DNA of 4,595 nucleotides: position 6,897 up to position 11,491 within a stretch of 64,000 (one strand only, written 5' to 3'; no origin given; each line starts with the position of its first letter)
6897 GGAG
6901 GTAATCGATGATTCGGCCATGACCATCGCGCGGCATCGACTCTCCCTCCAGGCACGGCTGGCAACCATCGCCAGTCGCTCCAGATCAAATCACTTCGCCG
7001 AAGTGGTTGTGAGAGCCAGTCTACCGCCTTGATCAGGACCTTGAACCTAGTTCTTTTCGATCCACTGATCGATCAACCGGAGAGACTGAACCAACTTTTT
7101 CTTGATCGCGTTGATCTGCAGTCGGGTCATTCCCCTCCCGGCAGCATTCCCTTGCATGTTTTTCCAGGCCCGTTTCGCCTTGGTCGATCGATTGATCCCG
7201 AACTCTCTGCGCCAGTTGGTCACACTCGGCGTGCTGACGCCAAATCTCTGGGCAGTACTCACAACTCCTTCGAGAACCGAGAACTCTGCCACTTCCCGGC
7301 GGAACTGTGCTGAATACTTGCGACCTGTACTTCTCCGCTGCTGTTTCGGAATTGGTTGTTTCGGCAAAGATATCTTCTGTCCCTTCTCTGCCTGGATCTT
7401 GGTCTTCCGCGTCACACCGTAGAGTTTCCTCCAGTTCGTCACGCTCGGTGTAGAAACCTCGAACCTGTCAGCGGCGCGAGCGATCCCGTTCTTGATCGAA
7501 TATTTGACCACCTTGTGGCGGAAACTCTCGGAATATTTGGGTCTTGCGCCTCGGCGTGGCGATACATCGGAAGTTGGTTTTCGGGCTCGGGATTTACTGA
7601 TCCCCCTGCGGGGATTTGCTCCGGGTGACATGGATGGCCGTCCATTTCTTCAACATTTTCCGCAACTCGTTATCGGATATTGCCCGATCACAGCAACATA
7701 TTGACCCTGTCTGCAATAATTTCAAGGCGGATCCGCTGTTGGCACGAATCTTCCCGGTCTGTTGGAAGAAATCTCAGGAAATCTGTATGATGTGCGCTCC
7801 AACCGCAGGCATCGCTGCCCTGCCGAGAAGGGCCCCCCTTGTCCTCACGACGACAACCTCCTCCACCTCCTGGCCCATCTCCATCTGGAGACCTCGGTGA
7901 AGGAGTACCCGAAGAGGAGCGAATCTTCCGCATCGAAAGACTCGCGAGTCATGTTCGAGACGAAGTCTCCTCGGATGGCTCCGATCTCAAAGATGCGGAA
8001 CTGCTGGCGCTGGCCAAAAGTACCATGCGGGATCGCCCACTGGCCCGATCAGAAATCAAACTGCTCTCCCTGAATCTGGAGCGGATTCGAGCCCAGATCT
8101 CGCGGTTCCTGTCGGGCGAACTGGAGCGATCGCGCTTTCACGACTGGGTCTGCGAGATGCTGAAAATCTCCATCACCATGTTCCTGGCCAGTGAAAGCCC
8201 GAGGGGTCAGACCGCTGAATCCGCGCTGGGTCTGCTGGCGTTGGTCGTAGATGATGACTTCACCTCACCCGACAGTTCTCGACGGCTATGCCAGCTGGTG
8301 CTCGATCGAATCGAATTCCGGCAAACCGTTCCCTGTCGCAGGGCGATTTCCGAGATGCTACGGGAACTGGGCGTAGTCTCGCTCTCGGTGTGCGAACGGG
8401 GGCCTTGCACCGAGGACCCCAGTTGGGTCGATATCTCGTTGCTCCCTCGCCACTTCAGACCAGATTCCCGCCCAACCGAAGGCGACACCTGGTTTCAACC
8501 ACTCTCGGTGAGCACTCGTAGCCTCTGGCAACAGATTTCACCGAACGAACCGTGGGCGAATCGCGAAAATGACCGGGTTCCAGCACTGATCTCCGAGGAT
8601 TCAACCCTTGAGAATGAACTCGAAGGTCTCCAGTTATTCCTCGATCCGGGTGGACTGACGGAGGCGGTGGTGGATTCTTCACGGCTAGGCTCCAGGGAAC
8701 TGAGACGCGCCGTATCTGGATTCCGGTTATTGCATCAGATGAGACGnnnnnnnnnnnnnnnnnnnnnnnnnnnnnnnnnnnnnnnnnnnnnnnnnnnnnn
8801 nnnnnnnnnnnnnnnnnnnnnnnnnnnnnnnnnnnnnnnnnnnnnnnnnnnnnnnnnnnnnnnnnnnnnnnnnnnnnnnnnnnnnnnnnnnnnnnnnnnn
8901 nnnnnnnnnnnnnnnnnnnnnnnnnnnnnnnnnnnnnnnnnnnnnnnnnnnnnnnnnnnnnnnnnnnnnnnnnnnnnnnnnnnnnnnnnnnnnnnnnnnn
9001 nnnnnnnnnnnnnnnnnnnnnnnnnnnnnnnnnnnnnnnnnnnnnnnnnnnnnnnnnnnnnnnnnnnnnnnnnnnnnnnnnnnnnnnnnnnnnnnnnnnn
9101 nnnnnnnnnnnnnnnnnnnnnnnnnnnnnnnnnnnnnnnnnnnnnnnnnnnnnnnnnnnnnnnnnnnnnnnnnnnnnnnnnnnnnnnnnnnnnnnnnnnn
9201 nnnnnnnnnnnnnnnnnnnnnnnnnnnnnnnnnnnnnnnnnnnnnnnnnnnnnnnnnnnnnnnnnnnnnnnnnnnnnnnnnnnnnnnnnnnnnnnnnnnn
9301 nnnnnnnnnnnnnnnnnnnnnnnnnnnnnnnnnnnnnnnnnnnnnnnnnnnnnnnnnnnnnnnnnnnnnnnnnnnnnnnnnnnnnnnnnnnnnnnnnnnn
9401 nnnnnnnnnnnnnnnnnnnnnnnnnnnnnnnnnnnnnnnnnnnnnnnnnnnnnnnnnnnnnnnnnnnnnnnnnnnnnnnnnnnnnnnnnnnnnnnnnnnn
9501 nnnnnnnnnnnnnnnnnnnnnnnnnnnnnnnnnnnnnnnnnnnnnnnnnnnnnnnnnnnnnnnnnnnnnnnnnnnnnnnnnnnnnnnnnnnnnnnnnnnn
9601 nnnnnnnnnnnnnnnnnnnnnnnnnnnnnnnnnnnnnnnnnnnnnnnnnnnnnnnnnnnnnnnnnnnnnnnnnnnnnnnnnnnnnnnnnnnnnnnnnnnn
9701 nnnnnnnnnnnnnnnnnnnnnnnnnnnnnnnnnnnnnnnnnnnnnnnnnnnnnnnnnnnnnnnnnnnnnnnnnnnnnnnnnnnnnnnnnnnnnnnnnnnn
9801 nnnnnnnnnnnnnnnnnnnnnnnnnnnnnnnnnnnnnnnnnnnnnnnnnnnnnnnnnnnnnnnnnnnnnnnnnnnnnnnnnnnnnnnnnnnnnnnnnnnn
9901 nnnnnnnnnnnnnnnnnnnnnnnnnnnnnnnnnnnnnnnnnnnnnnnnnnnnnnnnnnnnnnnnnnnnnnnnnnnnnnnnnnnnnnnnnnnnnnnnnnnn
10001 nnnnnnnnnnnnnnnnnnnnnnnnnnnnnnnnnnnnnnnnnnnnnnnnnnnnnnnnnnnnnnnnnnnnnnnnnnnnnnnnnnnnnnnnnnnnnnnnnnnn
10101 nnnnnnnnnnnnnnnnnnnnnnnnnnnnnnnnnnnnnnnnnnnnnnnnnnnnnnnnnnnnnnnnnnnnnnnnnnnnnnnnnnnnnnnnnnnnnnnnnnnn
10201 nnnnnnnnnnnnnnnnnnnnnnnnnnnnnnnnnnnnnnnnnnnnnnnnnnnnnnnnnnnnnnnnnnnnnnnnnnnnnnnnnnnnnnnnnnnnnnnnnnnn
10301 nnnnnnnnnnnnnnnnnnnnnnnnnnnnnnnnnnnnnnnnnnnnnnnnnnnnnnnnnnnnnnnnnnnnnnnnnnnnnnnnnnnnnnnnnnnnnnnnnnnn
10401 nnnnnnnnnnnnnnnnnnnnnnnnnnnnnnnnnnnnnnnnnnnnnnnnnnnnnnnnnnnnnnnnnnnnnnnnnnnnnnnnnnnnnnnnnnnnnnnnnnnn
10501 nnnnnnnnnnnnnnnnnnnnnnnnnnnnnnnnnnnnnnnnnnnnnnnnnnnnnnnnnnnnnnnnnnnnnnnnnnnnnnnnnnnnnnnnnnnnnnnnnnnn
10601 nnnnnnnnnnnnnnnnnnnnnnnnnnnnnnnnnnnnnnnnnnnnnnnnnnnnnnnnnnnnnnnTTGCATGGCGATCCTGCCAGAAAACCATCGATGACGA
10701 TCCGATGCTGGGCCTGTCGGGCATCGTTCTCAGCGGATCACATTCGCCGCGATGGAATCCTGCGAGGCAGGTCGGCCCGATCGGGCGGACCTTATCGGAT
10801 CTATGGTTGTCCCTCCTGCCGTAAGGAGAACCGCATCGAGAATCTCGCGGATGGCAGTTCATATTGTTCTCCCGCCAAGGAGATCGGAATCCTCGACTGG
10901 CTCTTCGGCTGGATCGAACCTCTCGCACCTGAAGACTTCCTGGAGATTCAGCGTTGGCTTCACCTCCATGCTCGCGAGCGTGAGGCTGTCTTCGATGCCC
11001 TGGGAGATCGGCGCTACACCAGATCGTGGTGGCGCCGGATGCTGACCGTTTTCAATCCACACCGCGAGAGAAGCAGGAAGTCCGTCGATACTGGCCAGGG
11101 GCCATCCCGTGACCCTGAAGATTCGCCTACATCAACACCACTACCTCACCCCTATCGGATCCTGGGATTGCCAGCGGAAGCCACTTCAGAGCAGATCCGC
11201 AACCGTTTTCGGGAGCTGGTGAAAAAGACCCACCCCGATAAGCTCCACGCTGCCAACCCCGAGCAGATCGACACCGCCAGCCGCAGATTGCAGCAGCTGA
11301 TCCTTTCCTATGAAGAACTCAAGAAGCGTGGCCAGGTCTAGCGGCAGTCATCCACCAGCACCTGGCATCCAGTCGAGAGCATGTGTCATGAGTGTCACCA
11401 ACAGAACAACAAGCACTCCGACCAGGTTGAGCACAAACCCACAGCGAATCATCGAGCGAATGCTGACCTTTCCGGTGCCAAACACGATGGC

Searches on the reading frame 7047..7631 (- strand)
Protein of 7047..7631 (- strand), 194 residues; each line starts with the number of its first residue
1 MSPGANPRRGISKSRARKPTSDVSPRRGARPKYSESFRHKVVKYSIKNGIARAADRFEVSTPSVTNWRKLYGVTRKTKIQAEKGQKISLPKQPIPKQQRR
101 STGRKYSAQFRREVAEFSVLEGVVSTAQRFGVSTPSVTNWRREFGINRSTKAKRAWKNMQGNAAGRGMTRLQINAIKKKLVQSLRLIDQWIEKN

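Call 46: search_protein_families(library=pfam, proteins=[window:7047-7631:-], max_evalue=0.00001)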
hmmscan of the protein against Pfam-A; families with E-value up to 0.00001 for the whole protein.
window:7047-7631:- (194 aa): 2 families
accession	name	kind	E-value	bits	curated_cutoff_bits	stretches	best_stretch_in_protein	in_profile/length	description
PF01527.26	HTH_Tnp_1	-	6.8e-09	36.3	24.1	0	104-160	5-64/75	Transposase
PF13384.12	HTH_23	-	1.2e-06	28.6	24.6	0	47-71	17-41/50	Homeodomain-like domain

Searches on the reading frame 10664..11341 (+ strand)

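Call 46: search_protein_families(library=pfam, proteins=[window:10664-11341:+], max_evalue=0.00001)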
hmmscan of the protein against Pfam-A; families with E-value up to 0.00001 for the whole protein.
window:10664-11341:+ (225 aa): 1 family
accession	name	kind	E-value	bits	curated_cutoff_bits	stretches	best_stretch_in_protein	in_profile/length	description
PF00226.36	DnaJ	-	3.7e-09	37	27.8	1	163-217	2-51/63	DnaJ domain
